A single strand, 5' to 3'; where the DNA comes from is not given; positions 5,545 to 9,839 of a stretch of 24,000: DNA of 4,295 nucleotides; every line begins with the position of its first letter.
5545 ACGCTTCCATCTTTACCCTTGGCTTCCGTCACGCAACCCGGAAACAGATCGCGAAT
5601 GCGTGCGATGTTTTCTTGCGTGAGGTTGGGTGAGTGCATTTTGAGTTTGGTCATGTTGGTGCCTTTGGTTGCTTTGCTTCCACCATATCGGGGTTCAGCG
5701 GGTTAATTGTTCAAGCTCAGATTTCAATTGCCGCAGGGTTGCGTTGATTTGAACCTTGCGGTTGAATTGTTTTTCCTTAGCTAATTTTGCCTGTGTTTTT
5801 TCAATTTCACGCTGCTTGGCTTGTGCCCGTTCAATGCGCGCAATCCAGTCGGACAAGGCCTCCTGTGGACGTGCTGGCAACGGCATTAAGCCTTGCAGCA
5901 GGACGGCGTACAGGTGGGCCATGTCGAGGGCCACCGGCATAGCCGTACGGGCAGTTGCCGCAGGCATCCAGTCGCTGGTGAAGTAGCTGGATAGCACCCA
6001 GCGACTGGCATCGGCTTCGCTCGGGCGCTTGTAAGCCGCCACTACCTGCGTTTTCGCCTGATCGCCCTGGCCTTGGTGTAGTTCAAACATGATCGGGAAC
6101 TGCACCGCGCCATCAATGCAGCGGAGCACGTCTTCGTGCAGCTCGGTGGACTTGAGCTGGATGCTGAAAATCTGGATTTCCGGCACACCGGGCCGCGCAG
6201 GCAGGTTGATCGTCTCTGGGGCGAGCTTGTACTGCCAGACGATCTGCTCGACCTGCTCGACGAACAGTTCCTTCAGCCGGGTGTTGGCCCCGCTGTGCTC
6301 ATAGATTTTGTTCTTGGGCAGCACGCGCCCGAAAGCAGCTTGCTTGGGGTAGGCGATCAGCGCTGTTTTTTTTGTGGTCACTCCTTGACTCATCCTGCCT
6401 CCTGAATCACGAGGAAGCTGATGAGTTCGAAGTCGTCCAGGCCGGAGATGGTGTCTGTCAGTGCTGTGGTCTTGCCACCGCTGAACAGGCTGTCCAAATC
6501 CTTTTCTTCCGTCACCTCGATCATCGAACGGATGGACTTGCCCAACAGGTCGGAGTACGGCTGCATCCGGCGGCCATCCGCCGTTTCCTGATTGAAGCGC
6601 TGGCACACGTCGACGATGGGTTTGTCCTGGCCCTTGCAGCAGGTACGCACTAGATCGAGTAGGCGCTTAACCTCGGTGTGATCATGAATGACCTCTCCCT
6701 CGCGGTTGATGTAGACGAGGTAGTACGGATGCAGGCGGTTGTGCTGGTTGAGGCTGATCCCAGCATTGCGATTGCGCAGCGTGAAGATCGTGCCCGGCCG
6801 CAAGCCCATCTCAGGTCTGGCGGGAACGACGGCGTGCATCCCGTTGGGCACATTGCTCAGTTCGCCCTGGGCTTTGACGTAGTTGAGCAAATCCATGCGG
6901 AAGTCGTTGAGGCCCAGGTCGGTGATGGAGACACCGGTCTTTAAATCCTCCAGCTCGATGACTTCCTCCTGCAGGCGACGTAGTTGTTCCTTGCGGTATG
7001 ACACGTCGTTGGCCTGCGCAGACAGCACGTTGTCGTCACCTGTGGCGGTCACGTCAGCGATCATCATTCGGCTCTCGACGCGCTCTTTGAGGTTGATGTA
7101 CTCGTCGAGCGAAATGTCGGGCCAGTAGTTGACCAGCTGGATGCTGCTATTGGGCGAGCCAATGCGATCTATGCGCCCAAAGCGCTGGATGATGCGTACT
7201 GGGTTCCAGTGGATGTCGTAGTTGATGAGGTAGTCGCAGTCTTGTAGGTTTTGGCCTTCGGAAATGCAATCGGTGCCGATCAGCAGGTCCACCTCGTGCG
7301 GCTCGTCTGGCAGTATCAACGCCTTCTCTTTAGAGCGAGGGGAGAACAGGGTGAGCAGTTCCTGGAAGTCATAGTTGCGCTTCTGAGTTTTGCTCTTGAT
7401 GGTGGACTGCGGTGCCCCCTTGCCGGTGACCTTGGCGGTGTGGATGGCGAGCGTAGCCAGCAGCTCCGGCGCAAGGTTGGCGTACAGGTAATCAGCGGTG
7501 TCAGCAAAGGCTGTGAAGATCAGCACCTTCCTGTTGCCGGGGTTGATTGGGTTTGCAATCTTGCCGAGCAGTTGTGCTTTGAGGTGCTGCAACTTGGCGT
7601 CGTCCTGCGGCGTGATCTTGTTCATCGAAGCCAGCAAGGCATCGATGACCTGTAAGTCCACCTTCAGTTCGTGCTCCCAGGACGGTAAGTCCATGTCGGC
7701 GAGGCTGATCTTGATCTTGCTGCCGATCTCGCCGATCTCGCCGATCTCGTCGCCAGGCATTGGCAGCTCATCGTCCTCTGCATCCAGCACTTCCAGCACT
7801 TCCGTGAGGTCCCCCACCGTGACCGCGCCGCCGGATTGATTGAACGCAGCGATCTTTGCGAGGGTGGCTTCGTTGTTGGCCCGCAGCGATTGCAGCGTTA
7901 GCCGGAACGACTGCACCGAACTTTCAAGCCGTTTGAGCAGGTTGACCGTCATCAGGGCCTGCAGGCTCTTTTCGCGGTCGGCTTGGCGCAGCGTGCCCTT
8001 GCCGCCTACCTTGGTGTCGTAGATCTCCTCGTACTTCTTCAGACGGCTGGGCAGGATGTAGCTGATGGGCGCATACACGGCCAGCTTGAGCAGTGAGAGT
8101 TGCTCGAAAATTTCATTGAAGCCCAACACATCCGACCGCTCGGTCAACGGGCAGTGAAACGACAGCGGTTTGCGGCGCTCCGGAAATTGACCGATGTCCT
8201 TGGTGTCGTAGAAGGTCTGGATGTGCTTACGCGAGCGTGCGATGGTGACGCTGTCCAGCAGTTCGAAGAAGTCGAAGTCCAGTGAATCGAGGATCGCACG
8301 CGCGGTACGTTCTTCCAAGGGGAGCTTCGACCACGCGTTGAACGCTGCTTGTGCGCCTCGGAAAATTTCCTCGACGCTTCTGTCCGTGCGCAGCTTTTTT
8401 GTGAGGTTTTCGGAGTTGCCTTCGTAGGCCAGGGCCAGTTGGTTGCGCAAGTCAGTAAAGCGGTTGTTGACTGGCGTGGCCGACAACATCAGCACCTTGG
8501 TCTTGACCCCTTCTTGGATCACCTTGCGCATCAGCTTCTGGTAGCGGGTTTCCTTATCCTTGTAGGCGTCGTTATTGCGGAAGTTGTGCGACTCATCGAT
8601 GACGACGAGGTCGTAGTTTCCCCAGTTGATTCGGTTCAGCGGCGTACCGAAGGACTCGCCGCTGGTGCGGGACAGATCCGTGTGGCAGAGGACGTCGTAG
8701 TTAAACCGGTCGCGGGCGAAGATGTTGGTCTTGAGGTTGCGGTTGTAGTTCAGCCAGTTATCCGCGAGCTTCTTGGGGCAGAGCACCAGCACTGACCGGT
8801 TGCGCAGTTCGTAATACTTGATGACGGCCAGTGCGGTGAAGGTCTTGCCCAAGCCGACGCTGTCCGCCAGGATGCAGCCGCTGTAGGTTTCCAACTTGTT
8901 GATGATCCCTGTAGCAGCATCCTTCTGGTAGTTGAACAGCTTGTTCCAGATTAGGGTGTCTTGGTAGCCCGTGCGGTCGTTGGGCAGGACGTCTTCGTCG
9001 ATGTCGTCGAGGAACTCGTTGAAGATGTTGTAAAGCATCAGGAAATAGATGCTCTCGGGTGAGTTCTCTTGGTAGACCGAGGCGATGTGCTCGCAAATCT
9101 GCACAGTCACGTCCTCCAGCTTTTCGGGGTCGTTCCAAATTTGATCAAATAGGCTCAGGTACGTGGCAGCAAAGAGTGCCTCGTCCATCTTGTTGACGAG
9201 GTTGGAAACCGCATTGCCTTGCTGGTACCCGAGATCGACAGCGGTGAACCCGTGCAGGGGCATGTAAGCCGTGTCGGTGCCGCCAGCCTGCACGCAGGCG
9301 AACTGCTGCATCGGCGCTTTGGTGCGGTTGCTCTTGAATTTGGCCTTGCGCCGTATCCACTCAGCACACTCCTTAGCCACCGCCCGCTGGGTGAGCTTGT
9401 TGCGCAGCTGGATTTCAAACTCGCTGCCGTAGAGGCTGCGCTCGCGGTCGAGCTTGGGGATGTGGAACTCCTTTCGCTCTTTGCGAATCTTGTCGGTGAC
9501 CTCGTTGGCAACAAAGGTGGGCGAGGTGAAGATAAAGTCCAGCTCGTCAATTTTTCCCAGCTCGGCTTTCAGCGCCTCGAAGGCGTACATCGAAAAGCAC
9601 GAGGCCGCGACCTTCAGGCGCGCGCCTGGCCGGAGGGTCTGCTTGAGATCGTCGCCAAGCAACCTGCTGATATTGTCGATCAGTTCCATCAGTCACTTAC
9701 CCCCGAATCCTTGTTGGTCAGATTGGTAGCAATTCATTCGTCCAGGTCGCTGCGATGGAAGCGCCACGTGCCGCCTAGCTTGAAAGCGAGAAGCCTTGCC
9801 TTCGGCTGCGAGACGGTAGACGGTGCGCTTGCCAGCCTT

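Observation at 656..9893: Type III Mod/Res core embedded in a five-gene operon with an SNF2-family helicase and a DUF4391-like protein: candidate uncharacterised four-component restriction-like defence system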

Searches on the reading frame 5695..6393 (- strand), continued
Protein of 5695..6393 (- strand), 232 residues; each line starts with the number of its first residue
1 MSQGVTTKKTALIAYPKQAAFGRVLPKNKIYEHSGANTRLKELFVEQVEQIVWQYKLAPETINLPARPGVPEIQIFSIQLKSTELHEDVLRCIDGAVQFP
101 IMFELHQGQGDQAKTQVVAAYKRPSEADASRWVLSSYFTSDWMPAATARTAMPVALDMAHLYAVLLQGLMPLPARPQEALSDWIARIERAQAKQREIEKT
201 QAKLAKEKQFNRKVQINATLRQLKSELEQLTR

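Call 83: search_dna_similar(query=window:5695-6393:-, collection=plasmids, mode=protein, max_rows=60, rows=best, max_evalue=0.001)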
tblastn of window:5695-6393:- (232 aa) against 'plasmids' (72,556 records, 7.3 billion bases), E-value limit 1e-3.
Records with a match: 64; places in all: 65; records where one place covers at least 80% of the query: 42.
Best place of each record, by identity: 60-80% 5; <60% 59.
By first word of the organism name: Escherichia 14; Listeria 14; Acinetobacter 11; Enterococcus 4; Citrobacter 2; Variovorax 1; Aeromonas 1; Enterobacter 1; Raoultella 1; Methylotuvimicrobium 1; and 14 more.
By predicted mobility (MOB-suite, as given by PLSDB): mobilizable 35; non-mobilizable 21; conjugative 8.
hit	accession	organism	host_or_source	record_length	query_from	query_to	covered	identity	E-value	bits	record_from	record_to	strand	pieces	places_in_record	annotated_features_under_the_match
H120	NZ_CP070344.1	Variovorax sp. PDNC026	cell culture,Plastic debris in ...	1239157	10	232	96%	72.2%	2e-104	337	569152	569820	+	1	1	none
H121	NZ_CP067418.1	Aeromonas media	cell culture,water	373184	1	231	100%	69.5%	2e-109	352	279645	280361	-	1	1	DUF4391 domain-containing protein | SNF2-related protein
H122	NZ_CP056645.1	Citrobacter freundii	culture,Freshwater sample from ...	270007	1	230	99%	69.3%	1e-102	332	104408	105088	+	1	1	DUF4391 domain-containing protein | helicase-related protein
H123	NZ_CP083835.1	Enterobacter asburiae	Homo sapiens,sputum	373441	1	230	99%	69.3%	1e-102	332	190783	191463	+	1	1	DUF4391 domain-containing protein | helicase-related protein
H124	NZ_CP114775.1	Raoultella planticola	Homo sapiens,cell ...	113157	9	231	96%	70.9%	3e-103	334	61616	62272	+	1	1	DUF4391 domain-containing protein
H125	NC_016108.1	Methylotuvimicrobium alcaliphilum 20Z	-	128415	1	232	100%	55.8%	3e-75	254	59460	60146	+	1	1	DUF4391 domain-containing protein | SNF2-related protein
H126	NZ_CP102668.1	Sphingobium sp. JS3065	whole organism,chemical plant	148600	12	230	94%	48.1%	3e-61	214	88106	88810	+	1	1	DUF4391 domain-containing protein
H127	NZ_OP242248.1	Escherichia coli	Homo sapiens,stool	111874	15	230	93%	46.8%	1e-59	209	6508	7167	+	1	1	DUF4391 domain-containing protein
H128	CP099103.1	Escherichia coli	culture,Pooled sediment sample ...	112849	15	230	93%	46.8%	1e-59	209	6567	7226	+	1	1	DUF4391 domain-containing protein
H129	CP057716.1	Escherichia coli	culture,Pooled pig faecal samples ...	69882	15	230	93%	45.9%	5e-60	210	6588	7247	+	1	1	DUF4391 domain-containing protein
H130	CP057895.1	Escherichia coli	culture,Pooled cattle faecal samples ...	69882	15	230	93%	45.9%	5e-60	210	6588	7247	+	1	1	DUF4391 domain-containing protein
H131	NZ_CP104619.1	Escherichia coli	cell culture,chicken feces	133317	15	230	93%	45.9%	5e-60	210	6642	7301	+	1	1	DUF4391 domain-containing protein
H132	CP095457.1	Escherichia coli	pig,cell culture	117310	15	230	93%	45.9%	8e-60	209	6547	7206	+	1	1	DUF4391 domain-containing protein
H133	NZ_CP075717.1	Escherichia coli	Sus scrofa,water sample,wastewater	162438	15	230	93%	45.9%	2e-59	209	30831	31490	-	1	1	DUF4391 domain-containing protein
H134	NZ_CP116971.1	Escherichia coli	Sus scrofa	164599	15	230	93%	45.9%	2e-59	209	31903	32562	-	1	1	DUF4391 domain-containing protein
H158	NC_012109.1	Desulforapulum autotrophicum HRM2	-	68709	13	230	94%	24.5%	3e-12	72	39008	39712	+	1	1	DUF4391 domain-containing protein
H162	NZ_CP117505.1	Enterococcus faecalis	culture,feces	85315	12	116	45%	32.4%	2e-4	49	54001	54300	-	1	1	hypothetical protein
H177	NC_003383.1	Listeria innocua Clip11262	-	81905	12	85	32%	36.5%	6e-4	48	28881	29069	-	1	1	hypothetical protein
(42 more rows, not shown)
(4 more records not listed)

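Call 89: fold_search(model_id=the predicted structure, library=viral)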
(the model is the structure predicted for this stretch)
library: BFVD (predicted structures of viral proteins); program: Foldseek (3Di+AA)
matches with E <= 10: 524; with E <= 0.001: 0
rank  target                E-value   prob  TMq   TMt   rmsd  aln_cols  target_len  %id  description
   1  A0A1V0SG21            4.1e-02  0.63  0.22  0.10   6.9       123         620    9  Collagen triple helix repeat motif-containing protein [Hokovirus HKV1]
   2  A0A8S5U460            4.6e-02  0.33  0.18  0.22  15.8       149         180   10  Uncharacterized protein [Siphoviridae sp. ct6GI21]
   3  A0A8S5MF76            5.5e-02  0.41  0.23  0.09  11.8       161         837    9  Tail protein [Siphoviridae sp. ctYh54]
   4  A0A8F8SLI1            6.2e-02  0.47  0.19  0.14   8.7        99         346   13  (no name in the UniProt tables at hand)
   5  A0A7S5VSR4            7.9e-02  0.93  0.21  0.09   9.9        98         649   21  (no name in the UniProt tables at hand)
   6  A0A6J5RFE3            8.4e-02  0.09  0.11  0.17  15.4       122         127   11  Uncharacterized protein [uncultured Caudovirales phage]
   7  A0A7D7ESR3            8.9e-02  0.28  0.21  0.10  12.1       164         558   10  Uncharacterized protein [Pseudomonas phage Persinger]
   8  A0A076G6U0            9.4e-02  0.38  0.17  0.13  10.3       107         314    7  Exopolyphosphatase [Bacillus phage Bobb]
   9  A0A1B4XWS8            1.0e-01  0.41  0.20  0.04   9.9        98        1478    8  Uncharacterized protein [Tenacibaculum phage pT24]
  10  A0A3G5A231            1.2e-01  0.23  0.18  0.11  11.2        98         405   16  Disease resistance R13L4/SHOC-2-like LRR domain-containing protein [Harvfovirus sp.]
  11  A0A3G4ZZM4            1.5e-01  0.72  0.23  0.18   6.7       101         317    7  Uncharacterized protein [Edafosvirus sp.]
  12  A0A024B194            1.6e-01  0.57  0.15  0.12   3.8        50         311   10  Exopolyphosphatase [Bacillus phage Hakuna]
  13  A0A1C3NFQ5            1.6e-01  0.16  0.17  0.13   8.7       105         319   12  (no name in the UniProt tables at hand)
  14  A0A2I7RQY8            1.9e-01  0.11  0.19  0.16  18.5       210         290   12  (no name in the UniProt tables at hand)
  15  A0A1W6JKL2            2.6e-01  0.38  0.22  0.27  16.7       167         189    8  Uncharacterized protein [Lactococcus phage AM4]
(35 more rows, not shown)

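Call 115: get_annotated_region(hit=H158, flank=8000)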
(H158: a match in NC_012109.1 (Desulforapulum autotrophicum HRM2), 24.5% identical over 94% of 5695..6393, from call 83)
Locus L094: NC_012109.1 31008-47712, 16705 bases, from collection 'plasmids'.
description: Desulforapulum autotrophicum HRM2 plasmid pHRM2a, complete sequence
organism: Desulforapulum autotrophicum HRM2 (NCBI taxid 177437)
taxonomy: Bacteria; Thermodesulfobacteriota; Desulfobacteria; Desulfobacterales; Desulfobacteraceae; Desulforapulum; Desulforapulum autotrophicum; Desulforapulum autotrophicum HRM2
host: -; source: -; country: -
typing (MOB-suite, as given by PLSDB): mobilizable; replicon rep_cluster_1872; relaxase MOBQ
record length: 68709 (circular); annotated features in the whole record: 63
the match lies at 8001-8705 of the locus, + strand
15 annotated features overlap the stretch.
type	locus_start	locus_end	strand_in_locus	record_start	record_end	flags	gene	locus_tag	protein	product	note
CDS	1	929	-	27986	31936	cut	-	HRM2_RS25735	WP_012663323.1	PAS domain S-box protein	-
CDS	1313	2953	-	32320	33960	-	-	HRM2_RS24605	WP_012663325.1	IS1634 family transposase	-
CDS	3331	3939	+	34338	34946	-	-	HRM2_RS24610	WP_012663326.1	master DNA invertase Mpi family serine-type recombinase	-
CDS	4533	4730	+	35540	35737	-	-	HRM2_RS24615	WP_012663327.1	helix-turn-helix domain-containing protein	-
CDS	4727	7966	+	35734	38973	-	-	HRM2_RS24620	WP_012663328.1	helicase-related protein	-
CDS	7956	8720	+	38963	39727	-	-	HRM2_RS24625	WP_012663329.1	DUF4391 domain-containing protein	-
CDS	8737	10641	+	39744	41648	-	-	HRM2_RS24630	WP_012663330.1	site-specific DNA-methyltransferase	GO:0006306 - DNA methylation [Evidence IEA]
CDS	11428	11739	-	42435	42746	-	-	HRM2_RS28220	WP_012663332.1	hypothetical protein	-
CDS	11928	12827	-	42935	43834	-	-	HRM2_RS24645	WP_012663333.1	MerR family transcriptional regulator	GO:0006355 - regulation of DNA-templated transcription [Evidence IEA]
CDS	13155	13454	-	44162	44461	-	-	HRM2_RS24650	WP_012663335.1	type II toxin-antitoxin system RelE/ParE family toxin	GO:0030541 - plasmid partitioning [Evidence IEA]; GO:0051290 - protein heterotetramerization [Evidence IEA]; GO:0009432 ...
CDS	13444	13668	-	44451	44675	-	-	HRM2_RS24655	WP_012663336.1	addiction module protein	-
CDS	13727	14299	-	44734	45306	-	-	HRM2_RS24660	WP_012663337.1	recombinase family protein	GO:0006310 - DNA recombination [Evidence IEA]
CDS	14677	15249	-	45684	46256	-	-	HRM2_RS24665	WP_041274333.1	hypothetical protein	-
CDS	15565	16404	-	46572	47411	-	-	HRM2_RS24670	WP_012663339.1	hypothetical protein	-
CDS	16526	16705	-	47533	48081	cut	-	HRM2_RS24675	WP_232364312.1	DUF4357 domain-containing protein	-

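Call 116: get_annotated_region(hit=H162, flank=8000)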
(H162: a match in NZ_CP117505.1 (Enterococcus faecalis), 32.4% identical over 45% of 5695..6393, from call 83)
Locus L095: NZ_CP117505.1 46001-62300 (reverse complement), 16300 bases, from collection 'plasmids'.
description: Enterococcus faecalis strain CQJXZ21-076 plasmid pJXZ076-85K, complete sequence
organism: Enterococcus faecalis (NCBI taxid 1351)
taxonomy: Bacteria; Bacillota; Bacilli; Lactobacillales; Enterococcaceae; Enterococcus; Enterococcus faecalis
host: -; source: culture,feces; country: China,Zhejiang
typing (MOB-suite, as given by PLSDB): mobilizable; replicon rep_cluster_992; relaxase MOBP,MOBT,MOBV
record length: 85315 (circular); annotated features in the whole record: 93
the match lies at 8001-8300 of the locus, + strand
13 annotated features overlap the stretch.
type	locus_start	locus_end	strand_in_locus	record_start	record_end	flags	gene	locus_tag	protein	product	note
CDS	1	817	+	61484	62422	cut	-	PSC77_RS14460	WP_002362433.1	hypothetical protein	-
CDS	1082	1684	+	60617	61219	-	-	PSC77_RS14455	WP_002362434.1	protein adenylyltransferase Fic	-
CDS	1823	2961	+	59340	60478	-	-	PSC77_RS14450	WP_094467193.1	IS3 family transposase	-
CDS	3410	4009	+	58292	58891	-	-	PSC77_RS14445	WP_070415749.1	tyrosine-type recombinase/integrase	GO:0015074 - DNA integration [Evidence IEA]; GO:0006310 - DNA recombination [Evidence IEA]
CDS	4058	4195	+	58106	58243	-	-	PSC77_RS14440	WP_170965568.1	hypothetical protein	-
CDS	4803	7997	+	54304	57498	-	-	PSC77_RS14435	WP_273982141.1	helicase-related protein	-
CDS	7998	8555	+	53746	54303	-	-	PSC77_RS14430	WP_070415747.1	hypothetical protein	-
CDS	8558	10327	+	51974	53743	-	-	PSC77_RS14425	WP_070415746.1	site-specific DNA-methyltransferase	GO:0006306 - DNA methylation [Evidence IEA]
CDS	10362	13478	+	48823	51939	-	-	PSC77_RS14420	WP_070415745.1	DEAD/DEAH box helicase family protein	-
CDS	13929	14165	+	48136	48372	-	-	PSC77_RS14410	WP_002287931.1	AbrB/MazE/SpoVT family DNA-binding domain-containing protein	-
CDS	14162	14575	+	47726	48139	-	-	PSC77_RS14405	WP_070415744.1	type II toxin-antitoxin system death-on-curing family toxin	-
CDS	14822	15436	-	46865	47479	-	-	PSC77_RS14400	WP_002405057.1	recombinase family protein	GO:0006310 - DNA recombination [Evidence IEA]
CDS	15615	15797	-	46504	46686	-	-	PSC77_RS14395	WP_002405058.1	hypothetical protein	-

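Call 117: get_annotated_region(hit=H177, flank=8000)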
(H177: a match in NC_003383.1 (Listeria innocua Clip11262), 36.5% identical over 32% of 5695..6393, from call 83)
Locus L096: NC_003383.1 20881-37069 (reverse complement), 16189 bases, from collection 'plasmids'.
description: Listeria innocua Clip11262 plasmid pLI100, complete sequence
organism: Listeria innocua Clip11262 (NCBI taxid 272626)
taxonomy: Bacteria; Bacillota; Bacilli; Bacillales; Listeriaceae; Listeria; Listeria innocua; Listeria innocua Clip11262
host: -; source: -; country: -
typing (MOB-suite, as given by PLSDB): mobilizable; replicon rep_cluster_2446; relaxase MOBP
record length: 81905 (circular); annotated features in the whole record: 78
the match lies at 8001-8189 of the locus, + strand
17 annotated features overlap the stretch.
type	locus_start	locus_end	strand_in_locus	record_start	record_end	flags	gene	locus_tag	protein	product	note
CDS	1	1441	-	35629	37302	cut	-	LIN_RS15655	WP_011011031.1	FAD-dependent oxidoreductase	-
predicted_resistance_gene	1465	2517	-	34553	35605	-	arsB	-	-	arsenite efflux transporter membrane subunit ArsB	predicted by amrfinderplus; class ARSENIC; identity 100.0%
CDS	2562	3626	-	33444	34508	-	arsB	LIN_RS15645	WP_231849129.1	arsenite efflux transporter membrane subunit ArsB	-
predicted_resistance_gene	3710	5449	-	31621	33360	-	arsA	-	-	arsenite efflux transporter ATPase subunit ArsA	predicted by amrfinderplus; class ARSENIC; identity 100.0%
predicted_resistance_gene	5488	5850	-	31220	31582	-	arsR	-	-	As(III)-sensing metalloregulatory transcriptional repressor ArsR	predicted by amrfinderplus; class ARSENIC; identity 97.52%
predicted_resistance_gene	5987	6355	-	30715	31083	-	arsD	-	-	arsenite efflux transporter metallochaperone ArsD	predicted by amrfinderplus; class ARSENIC; identity 97.56%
CDS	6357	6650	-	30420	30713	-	-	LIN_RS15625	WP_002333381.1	metalloregulator ArsR/SmtB family transcription factor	GO:0006355 - regulation of DNA-templated transcription [Evidence IEA]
predicted_resistance_gene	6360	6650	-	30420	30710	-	arsR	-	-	As(III)-sensing metalloregulatory transcriptional repressor ArsR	predicted by amrfinderplus; class ARSENIC; identity 100.0%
CDS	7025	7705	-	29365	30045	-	-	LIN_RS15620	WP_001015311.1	IS6-like element IS1216 family transposase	GO:0006313 - DNA transposition [Evidence IEA]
CDS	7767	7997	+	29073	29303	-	-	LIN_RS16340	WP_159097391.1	hypothetical protein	-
CDS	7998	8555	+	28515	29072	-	-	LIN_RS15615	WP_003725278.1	hypothetical protein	-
CDS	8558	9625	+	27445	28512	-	-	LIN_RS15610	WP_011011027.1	site-specific DNA-methyltransferase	GO:0006306 - DNA methylation [Evidence IEA]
CDS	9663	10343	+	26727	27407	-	-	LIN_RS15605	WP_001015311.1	IS6-like element IS1216 family transposase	GO:0006313 - DNA transposition [Evidence IEA]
CDS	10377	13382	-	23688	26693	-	-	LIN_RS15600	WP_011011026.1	helicase-related protein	-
CDS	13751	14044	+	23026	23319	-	-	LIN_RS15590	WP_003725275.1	IS3 family transposase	-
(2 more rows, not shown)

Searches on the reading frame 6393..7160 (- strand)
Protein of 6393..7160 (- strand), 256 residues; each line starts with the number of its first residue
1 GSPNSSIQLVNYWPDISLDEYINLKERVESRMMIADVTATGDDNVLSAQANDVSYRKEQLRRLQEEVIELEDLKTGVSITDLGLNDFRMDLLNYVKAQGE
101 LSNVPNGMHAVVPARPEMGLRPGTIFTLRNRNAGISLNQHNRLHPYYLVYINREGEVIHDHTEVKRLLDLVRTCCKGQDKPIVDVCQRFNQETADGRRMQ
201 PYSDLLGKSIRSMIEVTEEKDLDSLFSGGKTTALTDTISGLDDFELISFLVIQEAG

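Call 120: search_solved_structures(query=A7, max_evalue=10)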
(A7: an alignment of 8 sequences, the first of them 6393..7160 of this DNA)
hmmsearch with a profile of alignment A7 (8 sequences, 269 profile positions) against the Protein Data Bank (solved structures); distinct sequences matched with E-value up to 10: 1.
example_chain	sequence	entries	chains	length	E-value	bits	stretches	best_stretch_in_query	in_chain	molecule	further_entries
8vd6_A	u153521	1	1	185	0.021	17.6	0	193-255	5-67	CAP REPEAT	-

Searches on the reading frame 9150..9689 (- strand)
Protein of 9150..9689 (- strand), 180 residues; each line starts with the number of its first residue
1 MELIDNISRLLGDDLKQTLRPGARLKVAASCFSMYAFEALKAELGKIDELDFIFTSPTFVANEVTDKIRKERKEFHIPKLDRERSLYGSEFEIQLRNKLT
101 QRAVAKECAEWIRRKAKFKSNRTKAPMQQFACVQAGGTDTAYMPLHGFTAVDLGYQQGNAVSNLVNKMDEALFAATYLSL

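Call 32: search_protein_families(library=pfam, proteins=[window:9150-9689:-], max_evalue=0.1)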
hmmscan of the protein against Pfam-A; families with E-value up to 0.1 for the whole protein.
window:9150-9689:- (180 aa): 1 family
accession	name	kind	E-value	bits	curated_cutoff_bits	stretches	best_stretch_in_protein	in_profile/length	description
PF14811.11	TPD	-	0.089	13.1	27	0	62-118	7-61/138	Protein of unknown function TPD sequence-motif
